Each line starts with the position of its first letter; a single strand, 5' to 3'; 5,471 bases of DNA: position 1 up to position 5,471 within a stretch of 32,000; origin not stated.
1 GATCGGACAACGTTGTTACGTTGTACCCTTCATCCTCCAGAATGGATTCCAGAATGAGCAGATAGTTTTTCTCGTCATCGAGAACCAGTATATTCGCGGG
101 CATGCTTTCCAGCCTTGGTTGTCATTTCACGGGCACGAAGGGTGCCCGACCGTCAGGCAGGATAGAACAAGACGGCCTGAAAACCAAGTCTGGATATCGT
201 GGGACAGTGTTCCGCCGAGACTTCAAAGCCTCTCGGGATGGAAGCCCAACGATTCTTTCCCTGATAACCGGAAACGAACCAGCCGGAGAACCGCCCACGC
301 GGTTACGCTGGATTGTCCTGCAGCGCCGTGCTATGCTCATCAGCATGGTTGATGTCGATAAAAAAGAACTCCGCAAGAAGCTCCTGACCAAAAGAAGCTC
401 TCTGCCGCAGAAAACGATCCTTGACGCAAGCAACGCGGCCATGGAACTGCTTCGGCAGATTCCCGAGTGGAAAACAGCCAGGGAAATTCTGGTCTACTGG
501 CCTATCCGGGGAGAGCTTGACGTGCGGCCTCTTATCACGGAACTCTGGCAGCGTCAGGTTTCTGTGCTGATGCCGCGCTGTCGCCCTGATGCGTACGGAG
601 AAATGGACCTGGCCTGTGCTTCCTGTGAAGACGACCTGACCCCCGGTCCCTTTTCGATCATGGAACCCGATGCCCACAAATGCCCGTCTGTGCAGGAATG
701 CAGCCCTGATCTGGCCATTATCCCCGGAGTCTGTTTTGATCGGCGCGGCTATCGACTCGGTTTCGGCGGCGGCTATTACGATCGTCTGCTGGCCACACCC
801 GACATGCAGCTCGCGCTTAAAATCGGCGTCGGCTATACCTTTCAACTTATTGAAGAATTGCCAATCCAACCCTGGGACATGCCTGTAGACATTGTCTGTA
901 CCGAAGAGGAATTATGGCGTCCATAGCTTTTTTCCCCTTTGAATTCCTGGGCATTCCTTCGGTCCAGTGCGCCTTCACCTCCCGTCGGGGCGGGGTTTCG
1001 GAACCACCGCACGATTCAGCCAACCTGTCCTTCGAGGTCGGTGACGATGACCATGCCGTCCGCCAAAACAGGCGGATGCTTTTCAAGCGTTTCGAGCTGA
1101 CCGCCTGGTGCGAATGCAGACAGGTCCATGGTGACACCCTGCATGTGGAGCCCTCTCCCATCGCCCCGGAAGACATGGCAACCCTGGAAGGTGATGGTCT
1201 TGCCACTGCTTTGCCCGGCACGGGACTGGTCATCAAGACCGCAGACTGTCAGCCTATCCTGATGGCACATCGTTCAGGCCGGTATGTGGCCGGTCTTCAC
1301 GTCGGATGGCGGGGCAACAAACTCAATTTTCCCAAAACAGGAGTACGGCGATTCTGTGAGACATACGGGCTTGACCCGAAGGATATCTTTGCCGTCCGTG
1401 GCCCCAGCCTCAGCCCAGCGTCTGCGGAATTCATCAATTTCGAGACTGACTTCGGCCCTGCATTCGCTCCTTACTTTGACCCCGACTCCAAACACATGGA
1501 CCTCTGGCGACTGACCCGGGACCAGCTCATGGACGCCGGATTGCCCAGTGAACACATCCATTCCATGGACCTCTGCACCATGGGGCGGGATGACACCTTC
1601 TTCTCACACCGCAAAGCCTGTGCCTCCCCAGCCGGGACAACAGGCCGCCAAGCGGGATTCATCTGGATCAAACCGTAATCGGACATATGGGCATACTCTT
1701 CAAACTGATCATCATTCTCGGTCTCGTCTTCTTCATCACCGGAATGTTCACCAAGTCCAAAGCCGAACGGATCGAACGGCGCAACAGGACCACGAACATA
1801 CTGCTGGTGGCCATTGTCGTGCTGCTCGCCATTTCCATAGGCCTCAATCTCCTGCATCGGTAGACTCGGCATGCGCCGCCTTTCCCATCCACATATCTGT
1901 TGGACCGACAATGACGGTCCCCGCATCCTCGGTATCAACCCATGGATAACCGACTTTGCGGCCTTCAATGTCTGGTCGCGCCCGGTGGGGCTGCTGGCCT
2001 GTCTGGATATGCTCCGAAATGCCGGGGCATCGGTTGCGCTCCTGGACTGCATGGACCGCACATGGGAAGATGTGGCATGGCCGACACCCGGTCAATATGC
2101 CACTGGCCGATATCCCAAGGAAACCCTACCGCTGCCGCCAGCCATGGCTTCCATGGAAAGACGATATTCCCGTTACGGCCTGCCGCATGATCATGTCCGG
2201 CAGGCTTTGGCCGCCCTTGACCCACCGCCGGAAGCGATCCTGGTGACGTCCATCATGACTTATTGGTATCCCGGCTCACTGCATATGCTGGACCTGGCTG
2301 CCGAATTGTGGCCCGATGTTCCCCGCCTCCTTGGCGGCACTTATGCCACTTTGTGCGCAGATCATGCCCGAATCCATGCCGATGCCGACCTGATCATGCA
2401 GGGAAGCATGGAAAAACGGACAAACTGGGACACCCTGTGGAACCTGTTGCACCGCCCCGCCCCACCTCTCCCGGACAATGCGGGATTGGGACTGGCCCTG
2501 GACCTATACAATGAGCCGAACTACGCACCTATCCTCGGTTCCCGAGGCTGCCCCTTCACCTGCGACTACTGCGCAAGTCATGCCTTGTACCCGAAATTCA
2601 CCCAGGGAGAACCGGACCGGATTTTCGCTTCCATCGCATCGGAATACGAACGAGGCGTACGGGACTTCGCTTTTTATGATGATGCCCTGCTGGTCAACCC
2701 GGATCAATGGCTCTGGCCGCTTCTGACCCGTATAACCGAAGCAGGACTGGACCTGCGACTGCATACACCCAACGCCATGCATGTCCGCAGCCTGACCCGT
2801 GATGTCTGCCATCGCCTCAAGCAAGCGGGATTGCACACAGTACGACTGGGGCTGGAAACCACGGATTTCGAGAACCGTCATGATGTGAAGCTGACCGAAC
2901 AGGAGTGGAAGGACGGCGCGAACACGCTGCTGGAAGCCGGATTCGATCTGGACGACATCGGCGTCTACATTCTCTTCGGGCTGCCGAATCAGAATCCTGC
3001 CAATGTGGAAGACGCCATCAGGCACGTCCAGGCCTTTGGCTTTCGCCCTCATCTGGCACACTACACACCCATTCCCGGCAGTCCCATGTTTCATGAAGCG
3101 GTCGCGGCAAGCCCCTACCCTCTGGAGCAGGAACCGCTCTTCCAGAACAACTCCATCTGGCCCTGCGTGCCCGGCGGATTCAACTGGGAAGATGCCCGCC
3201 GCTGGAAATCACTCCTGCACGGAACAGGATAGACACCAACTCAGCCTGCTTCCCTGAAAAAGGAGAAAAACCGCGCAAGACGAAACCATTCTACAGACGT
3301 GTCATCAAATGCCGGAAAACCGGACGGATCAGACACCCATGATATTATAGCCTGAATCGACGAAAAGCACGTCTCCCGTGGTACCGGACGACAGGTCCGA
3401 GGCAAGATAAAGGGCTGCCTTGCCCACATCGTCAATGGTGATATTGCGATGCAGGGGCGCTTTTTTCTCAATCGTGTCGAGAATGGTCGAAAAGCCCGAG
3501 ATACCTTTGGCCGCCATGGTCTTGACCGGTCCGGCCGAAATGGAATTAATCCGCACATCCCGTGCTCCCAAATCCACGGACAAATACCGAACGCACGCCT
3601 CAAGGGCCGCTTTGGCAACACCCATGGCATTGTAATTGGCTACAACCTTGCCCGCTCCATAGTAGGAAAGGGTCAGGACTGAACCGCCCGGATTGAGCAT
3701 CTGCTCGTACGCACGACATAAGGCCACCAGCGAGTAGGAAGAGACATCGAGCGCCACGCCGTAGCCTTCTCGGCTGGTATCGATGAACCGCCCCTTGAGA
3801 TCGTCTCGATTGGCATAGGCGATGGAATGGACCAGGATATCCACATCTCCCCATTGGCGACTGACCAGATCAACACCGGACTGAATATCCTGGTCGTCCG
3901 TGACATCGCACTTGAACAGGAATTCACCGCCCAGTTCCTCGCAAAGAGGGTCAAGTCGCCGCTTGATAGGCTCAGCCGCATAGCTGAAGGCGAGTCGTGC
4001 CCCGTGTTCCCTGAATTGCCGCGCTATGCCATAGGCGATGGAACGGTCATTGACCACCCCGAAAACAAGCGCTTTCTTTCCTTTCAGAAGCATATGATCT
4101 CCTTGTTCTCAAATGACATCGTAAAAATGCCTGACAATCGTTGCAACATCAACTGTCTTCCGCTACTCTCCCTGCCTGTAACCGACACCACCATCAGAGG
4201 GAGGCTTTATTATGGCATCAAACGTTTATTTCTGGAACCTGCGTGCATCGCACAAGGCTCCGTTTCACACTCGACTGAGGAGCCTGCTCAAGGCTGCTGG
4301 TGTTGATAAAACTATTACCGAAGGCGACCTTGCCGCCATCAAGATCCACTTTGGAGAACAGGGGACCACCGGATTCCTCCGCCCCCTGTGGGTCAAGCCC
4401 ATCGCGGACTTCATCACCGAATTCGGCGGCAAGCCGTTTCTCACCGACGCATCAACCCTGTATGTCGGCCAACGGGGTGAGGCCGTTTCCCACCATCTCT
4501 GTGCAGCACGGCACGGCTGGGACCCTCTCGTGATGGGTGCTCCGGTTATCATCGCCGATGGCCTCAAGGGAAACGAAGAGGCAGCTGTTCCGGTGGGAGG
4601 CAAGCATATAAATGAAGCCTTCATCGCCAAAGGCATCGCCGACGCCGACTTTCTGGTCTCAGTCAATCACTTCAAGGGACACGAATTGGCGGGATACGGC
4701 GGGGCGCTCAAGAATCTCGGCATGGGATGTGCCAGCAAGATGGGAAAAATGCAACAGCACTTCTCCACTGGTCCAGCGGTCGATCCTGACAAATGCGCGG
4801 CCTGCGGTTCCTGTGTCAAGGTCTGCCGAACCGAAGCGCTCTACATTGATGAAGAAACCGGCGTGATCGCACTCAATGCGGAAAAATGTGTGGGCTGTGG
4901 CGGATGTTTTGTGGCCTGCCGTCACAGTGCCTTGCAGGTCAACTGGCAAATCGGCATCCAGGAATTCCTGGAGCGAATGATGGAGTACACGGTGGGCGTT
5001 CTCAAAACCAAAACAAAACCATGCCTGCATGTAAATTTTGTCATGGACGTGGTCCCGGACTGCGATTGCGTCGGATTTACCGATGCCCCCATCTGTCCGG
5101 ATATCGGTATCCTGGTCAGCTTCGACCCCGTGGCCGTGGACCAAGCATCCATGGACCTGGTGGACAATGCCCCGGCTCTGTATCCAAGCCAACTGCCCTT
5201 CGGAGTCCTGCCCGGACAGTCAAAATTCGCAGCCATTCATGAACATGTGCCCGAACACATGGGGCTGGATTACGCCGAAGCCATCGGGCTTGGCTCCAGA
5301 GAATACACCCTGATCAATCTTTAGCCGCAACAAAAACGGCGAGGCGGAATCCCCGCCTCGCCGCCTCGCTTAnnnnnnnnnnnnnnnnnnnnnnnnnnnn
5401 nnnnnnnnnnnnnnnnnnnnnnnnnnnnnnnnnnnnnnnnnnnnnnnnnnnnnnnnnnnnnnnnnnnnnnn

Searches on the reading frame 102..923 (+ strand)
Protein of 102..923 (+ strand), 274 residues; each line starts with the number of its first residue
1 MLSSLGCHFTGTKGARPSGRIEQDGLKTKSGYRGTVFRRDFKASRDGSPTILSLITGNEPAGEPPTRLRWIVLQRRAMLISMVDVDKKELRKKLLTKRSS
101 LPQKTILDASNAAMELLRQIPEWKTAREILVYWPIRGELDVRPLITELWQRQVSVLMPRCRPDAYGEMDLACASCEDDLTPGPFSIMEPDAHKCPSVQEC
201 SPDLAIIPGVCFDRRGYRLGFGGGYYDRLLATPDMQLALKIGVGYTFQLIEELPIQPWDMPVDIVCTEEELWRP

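Call 59: search_protein_families(library=pfam, proteins=[window:102-923:+], max_evalue=0.00001)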
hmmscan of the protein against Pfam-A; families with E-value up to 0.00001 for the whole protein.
window:102-923:+ (274 aa): 1 family
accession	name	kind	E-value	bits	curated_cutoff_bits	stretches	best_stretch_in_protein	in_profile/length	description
PF01812.26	5-FTHF_cyc-lig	-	1.6e-45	155.8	27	1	87-268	1-186/186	5-formyltetrahydrofolate cyclo-ligase family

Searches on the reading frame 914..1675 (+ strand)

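Call 59: search_protein_families(library=pfam, proteins=[window:914-1675:+], max_evalue=0.00001)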
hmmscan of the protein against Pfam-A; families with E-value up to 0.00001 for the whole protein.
window:914-1675:+ (254 aa): 1 family
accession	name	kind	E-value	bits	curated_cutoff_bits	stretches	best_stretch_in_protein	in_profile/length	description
PF02578.20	Cu-oxidase_4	-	5.1e-59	200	22.9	1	22-251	1-238/238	Multi-copper polyphenol oxidoreductase laccase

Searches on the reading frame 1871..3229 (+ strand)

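Call 59: search_protein_families(library=pfam, proteins=[window:1871-3229:+], max_evalue=0.00001)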
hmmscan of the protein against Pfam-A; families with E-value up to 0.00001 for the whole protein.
window:1871-3229:+ (453 aa): 2 families
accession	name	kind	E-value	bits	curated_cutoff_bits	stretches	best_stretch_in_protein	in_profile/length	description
PF04055.27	Radical_SAM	-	5.8e-14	53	29.5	1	224-385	4-165/166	Radical SAM superfamily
PF02310.24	B12-binding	-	4.3e-07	30.2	32.1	0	108-172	42-107/121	B12 binding domain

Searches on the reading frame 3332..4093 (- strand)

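Call 59: search_protein_families(library=pfam, proteins=[window:3332-4093:-], max_evalue=0.00001)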
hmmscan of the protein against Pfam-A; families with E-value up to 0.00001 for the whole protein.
window:3332-4093:- (254 aa): 2 families
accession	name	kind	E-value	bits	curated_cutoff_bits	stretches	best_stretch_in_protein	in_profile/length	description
PF13561.12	adh_short_C2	-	2.6e-85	286.2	27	1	12-250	1-236/236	Enoyl-(Acyl carrier protein) reductase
PF00106.31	adh_short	-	5.2e-17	62.4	26.6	1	16-197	9-189/195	short chain dehydrogenase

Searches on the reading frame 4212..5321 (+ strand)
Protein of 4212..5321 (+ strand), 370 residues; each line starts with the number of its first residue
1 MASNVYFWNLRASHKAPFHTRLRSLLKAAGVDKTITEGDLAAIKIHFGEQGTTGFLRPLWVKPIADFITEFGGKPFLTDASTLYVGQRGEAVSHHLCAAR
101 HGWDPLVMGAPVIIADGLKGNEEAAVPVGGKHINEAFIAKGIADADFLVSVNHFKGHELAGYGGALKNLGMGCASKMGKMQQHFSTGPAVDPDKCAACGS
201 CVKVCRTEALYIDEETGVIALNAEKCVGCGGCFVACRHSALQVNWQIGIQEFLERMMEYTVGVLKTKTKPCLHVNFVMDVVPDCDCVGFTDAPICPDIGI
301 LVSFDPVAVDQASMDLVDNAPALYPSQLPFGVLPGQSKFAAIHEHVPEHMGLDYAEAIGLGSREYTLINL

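Call 59: search_protein_families(library=pfam, proteins=[window:4212-5321:+], max_evalue=0.00001)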
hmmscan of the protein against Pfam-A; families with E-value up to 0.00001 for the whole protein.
window:4212-5321:+ (370 aa): 7 families
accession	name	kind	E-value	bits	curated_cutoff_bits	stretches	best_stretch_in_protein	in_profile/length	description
PF04015.17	DUF362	-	2e-50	172.1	24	1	42-315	2-200/200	Domain of unknown function (DUF362)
PF00037.32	Fer4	-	3.1e-11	43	21.1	1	189-211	2-24/24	4Fe-4S binding domain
PF12837.12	Fer4_6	-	5.3e-10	39.2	25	0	188-209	2-23/24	4Fe-4S binding domain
PF12797.12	Fer4_2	-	1e-08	35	24.5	0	187-205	2-20/22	4Fe-4S binding domain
PF13237.11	Fer4_10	-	1.1e-07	32.1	25.5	1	190-236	4-52/53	4Fe-4S dicluster domain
PF12838.12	Fer4_7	-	1.7e-07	32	27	1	194-239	1-51/52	4Fe-4S dicluster domain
PF13187.11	Fer4_9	-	6.5e-07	29.7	27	1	194-240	1-51/52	4Fe-4S dicluster domain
